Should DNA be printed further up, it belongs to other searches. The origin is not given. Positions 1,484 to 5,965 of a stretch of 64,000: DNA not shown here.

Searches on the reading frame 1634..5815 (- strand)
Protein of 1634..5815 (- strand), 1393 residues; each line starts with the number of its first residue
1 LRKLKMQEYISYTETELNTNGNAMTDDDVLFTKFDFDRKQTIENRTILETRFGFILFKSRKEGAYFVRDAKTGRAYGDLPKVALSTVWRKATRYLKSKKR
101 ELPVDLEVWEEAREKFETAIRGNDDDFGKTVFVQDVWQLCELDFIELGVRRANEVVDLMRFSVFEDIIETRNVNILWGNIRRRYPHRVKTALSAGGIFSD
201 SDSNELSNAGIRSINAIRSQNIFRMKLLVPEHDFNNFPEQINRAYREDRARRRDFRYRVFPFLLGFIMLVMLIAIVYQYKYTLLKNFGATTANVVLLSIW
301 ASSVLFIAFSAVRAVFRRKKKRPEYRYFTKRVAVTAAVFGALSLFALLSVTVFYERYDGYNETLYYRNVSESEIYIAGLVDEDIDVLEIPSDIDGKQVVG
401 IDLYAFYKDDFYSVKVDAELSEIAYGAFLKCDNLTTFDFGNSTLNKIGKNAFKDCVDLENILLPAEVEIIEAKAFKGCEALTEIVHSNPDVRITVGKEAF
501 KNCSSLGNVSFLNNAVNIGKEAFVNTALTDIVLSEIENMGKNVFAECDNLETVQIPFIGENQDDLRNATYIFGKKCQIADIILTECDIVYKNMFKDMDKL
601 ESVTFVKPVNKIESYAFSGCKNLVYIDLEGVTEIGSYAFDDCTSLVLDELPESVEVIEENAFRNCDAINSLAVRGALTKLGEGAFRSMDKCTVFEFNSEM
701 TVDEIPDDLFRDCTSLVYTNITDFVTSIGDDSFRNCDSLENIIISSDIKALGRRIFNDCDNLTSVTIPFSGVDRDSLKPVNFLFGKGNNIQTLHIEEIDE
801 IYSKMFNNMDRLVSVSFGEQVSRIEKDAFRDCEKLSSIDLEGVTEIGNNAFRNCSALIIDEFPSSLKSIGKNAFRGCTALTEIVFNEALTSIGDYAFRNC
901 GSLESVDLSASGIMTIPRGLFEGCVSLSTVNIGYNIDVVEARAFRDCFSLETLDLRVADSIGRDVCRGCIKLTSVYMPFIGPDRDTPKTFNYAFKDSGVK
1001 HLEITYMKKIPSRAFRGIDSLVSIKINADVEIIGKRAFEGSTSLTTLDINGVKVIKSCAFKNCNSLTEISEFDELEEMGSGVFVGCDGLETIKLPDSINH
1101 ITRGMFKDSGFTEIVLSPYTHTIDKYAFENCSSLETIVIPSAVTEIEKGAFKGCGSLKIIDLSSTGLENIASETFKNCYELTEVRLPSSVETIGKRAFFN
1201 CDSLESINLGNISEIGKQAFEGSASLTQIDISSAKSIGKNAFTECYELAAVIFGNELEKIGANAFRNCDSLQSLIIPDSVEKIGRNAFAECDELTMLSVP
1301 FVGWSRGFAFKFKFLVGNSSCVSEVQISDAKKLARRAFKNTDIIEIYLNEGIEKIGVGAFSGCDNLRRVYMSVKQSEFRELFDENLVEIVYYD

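Call 4: search_protein_families(library=pfam, proteins=[window:1634-5815:-], max_evalue=0.01)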
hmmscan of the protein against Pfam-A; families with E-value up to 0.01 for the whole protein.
window:1634-5815:- (1393 aa): 5 families
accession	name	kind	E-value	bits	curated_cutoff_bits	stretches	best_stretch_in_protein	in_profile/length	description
PF13306.12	LRR_5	-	3.2e-193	632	27.7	10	1169-1294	2-126/127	BspA type Leucine rich repeat region (6 copies)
PF13855.12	LRR_8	-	7.7e-49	163.7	27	3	902-956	2-57/61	Leucine rich repeat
PF12799.13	LRR_4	-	1e-12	48.3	27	0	1203-1233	2-32/44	Leucine Rich repeats (2 copies)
PF23952.1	LRR_EndoS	-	1.2e-09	38.9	27.9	0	840-909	44-114/116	Endo-beta-N-acetylglucosaminidase EndoS LRR domain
PF13284.11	DUF4072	-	0.0071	17.2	24.6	0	809-833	13-37/46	Domain of unknown function (DUF4072)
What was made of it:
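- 1634..6582 (-): Distal genes of the operon: a 254-aa protein and a 1393-aa BspA-type LRR protein with a cytoplasmic N-terminus and 3 TM helices. Pfam LRR_5 E 3e-193 (call 4).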
